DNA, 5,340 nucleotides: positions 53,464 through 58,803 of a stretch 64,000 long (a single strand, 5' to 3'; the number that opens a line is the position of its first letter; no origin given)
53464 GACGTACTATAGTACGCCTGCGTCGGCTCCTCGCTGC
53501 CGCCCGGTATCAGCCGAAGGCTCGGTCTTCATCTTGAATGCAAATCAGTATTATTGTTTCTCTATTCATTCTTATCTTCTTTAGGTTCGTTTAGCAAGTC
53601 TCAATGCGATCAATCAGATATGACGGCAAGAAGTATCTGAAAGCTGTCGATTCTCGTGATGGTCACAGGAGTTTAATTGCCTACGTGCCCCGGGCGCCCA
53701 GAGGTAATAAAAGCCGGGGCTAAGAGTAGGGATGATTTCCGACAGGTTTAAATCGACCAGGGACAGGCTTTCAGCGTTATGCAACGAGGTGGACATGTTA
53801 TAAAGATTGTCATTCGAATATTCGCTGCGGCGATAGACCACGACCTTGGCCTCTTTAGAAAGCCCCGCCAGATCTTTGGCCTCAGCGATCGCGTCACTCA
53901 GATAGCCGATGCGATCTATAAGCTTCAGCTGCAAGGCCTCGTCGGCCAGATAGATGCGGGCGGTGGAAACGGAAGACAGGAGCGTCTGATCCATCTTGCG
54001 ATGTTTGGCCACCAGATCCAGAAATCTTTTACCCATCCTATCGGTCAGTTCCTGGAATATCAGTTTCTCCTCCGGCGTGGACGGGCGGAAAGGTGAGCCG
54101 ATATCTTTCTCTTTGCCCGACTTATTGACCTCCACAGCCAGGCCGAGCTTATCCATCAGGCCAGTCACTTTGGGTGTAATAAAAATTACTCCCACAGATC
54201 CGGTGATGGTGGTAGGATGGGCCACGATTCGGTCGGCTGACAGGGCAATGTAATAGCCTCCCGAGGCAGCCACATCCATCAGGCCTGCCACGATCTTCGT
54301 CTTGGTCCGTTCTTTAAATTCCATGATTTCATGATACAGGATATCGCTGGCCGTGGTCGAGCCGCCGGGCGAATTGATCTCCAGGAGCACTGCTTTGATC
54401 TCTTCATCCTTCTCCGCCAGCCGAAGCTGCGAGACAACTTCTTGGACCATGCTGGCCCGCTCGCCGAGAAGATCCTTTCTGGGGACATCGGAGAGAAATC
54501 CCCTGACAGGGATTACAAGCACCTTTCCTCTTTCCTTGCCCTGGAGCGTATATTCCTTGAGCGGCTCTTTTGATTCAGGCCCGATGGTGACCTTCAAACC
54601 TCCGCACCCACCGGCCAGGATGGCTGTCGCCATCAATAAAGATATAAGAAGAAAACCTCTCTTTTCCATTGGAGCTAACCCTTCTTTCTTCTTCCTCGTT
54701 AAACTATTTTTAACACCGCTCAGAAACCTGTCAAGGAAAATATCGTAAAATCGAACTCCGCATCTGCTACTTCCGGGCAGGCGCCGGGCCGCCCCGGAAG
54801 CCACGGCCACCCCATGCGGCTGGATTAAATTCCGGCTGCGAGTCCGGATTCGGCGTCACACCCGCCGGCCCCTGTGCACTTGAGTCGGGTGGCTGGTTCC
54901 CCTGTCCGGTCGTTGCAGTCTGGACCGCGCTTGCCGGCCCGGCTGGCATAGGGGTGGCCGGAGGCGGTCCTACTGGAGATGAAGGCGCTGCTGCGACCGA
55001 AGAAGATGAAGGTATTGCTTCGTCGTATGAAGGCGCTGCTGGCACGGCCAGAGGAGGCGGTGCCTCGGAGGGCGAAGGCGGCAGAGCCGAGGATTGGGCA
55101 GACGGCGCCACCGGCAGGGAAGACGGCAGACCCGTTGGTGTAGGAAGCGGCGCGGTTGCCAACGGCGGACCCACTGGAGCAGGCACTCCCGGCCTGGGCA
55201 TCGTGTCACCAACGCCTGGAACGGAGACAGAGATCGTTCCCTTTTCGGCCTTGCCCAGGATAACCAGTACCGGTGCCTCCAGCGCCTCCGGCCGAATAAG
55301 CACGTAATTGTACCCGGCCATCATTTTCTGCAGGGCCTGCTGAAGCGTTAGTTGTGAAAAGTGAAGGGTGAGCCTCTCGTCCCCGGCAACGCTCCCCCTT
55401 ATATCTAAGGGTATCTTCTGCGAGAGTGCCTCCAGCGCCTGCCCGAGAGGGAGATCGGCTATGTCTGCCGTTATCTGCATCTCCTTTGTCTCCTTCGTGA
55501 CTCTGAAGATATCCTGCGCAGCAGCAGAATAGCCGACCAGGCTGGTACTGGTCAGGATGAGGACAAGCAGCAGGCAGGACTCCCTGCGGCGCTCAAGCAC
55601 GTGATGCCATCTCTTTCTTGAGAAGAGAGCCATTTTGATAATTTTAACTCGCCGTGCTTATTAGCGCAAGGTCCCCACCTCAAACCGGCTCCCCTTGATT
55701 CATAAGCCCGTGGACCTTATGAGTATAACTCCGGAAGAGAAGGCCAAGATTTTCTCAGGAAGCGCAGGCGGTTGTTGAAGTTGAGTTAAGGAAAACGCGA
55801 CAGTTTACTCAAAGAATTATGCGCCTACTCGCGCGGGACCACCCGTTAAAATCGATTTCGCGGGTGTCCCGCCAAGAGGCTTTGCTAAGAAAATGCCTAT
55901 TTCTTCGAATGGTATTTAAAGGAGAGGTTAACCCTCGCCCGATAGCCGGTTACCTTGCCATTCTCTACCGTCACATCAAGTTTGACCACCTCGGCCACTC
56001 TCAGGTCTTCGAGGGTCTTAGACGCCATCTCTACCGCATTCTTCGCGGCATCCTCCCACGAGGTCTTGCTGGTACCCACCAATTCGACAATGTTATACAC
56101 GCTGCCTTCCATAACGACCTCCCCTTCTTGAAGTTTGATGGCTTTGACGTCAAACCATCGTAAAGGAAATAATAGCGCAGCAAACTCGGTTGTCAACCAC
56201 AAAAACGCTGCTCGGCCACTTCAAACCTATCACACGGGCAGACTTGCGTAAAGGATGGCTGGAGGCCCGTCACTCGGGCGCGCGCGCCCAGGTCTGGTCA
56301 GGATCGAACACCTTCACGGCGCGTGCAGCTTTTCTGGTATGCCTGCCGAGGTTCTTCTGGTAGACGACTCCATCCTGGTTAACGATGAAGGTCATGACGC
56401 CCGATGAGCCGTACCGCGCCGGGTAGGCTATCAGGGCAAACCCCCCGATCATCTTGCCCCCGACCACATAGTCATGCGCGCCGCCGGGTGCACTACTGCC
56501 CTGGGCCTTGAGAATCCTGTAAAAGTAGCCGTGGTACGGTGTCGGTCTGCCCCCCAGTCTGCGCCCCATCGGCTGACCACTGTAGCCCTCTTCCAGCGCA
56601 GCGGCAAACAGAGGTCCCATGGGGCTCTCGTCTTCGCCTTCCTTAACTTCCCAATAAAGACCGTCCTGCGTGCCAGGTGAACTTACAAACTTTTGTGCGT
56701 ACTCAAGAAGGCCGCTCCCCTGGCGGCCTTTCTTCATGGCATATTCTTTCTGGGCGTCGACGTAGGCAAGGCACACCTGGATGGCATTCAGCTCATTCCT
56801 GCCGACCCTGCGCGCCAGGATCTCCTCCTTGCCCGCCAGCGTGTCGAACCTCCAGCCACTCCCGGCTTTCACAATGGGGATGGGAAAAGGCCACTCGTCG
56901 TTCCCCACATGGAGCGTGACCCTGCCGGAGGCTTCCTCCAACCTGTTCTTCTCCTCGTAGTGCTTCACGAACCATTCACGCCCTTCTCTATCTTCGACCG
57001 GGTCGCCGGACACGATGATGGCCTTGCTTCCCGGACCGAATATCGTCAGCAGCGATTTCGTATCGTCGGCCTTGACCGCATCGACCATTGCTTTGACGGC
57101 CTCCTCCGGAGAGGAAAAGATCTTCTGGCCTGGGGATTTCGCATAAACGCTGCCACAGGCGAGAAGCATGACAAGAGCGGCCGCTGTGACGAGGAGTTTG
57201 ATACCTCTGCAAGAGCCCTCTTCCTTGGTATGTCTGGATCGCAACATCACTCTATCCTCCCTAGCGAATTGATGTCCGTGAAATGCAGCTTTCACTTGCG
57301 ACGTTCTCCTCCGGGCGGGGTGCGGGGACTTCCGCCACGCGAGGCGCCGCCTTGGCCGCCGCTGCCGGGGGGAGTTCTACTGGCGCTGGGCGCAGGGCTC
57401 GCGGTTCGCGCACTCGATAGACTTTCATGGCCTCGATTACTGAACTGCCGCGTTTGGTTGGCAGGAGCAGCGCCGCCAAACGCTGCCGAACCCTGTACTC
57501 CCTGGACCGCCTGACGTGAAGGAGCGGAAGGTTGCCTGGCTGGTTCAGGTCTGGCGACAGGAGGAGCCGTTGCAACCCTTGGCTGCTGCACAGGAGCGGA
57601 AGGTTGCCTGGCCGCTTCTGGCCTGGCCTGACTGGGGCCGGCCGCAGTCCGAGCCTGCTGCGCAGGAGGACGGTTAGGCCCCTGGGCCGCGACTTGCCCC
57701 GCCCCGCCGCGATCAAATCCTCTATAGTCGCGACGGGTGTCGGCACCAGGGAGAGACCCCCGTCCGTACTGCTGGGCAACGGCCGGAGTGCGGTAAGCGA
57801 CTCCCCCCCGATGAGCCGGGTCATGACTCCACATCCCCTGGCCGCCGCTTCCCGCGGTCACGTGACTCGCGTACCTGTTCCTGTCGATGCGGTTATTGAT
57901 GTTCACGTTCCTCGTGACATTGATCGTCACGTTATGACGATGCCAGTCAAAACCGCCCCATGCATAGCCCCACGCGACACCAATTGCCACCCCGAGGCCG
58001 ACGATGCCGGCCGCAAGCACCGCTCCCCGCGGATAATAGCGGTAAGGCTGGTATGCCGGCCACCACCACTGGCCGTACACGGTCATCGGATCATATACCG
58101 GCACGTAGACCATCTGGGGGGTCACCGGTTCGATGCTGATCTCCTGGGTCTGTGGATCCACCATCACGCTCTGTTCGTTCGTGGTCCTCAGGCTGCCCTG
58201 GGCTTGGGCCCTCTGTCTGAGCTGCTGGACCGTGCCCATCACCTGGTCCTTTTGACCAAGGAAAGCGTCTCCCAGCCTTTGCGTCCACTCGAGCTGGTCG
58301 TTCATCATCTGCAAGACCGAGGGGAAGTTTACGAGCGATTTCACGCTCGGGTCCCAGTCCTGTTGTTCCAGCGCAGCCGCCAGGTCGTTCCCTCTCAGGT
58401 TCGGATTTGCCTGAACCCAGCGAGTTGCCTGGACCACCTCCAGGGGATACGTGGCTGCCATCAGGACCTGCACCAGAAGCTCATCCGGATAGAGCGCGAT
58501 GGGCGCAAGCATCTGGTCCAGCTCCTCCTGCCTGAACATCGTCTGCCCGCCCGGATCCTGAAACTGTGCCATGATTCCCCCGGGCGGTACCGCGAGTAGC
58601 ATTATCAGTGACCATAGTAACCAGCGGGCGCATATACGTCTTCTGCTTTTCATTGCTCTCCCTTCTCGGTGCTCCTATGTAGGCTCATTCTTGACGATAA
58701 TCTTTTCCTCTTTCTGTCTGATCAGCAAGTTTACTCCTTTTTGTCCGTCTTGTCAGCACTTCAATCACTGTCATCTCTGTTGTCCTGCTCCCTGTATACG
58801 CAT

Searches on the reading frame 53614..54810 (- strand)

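Call 64: search_protein_families(library=pfam, proteins=[window:53614-54810:-], max_evalue=0.0001)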
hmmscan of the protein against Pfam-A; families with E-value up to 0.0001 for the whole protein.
window:53614-54810:- (398 aa): 3 families
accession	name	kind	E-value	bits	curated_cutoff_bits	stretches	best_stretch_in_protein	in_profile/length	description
PF01343.23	Peptidase_S49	-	7.2e-42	143.4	24.9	1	168-317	4-153/154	Peptidase family S49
PF25145.1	NfeD1b_N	-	1.5e-09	38.1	40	1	134-209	27-98/189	NfeD1b, N-terminal domain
PF00574.28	CLP_protease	-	9.4e-08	32.6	20.2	1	120-193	28-97/182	Clp protease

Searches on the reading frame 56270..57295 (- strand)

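Call 64: search_protein_families(library=pfam, proteins=[window:56270-57295:-], max_evalue=0.0001)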
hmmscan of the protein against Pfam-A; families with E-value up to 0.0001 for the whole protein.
window:56270-57295:- (341 aa): 1 family
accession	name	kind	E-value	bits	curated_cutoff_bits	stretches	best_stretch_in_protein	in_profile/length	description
PF11453.13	DUF2950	-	3e-118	394.4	20.2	1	57-337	1-272/274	Protein of unknown function (DUF2950)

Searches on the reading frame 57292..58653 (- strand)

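Call 64: search_protein_families(library=pfam, proteins=[window:57292-58653:-], max_evalue=0.0001)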
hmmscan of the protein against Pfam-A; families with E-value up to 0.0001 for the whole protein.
window:57292-58653:- (453 aa): 1 family
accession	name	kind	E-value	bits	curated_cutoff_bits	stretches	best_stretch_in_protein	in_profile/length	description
PF11737.13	DUF3300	-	4.8e-88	294.9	25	1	42-270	2-220/227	Protein of unknown function (DUF3300)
